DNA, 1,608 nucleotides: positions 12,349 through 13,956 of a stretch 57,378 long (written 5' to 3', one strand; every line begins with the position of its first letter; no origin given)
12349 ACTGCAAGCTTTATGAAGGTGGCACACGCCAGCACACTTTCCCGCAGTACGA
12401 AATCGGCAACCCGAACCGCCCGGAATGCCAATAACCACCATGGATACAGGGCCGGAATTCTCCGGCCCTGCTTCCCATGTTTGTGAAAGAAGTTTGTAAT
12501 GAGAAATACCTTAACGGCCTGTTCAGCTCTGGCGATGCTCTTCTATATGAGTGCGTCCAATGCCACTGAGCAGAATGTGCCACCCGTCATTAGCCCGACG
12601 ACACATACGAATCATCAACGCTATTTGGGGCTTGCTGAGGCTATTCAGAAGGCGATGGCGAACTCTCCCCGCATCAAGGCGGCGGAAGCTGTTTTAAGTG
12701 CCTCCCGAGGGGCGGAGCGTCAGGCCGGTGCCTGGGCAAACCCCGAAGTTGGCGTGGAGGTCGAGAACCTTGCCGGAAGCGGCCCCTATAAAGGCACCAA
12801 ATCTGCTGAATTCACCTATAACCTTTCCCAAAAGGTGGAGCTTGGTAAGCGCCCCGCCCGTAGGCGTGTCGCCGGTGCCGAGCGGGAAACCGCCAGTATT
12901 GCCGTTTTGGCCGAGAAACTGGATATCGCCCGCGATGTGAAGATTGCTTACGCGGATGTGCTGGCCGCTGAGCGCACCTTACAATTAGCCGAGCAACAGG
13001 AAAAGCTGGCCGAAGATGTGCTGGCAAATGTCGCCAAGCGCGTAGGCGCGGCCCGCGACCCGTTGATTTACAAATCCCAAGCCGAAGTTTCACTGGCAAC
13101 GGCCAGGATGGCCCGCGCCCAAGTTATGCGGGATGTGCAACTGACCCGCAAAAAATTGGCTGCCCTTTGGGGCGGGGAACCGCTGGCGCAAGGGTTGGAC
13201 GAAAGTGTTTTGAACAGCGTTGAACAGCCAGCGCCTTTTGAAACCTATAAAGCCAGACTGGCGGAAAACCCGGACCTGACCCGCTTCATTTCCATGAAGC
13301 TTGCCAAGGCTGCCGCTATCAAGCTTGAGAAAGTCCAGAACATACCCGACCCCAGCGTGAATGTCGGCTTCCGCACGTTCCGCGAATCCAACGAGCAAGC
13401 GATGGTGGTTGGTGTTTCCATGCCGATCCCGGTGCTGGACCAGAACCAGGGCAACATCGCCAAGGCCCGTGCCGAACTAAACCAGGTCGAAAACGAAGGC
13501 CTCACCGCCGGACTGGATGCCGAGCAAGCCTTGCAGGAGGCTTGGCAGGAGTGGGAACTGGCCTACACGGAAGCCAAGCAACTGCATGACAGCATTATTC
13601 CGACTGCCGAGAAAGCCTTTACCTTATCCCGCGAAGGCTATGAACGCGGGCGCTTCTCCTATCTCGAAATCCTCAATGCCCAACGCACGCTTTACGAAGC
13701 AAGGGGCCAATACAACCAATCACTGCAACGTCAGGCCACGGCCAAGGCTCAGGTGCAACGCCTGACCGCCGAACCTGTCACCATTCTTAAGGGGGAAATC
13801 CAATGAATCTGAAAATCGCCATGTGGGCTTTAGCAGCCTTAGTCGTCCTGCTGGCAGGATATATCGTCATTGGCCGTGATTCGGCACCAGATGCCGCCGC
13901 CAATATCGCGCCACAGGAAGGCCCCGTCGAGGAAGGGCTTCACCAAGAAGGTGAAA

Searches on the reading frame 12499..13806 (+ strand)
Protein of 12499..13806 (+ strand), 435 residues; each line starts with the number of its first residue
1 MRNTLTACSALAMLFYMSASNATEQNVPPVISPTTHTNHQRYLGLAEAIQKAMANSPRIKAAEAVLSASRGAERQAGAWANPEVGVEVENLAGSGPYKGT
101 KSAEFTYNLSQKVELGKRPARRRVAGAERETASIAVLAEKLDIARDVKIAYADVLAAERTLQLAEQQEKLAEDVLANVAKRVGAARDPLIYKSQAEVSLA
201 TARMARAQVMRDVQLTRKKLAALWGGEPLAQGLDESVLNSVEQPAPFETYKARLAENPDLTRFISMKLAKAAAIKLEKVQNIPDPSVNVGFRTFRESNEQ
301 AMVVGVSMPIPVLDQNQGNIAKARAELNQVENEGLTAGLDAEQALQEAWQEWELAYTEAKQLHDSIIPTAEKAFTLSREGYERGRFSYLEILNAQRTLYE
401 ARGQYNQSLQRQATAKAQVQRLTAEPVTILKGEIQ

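Call 4: search_protein_families(library=pfam, proteins=[window:12499-13806:+], max_evalue=0.01)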
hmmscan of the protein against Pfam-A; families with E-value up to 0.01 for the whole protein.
window:12499-13806:+ (435 aa): 1 family
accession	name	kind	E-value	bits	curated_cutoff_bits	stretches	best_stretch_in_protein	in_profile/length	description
PF02321.23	OEP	-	1e-38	133.5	22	2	249-423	4-186/187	Outer membrane efflux protein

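Call 6: search_protein_families(library=phrogs, proteins=[window:12499-13806:+], max_evalue=0.01)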
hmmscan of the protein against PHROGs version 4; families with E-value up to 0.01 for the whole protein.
window:12499-13806:+ (435 aa): 0 families
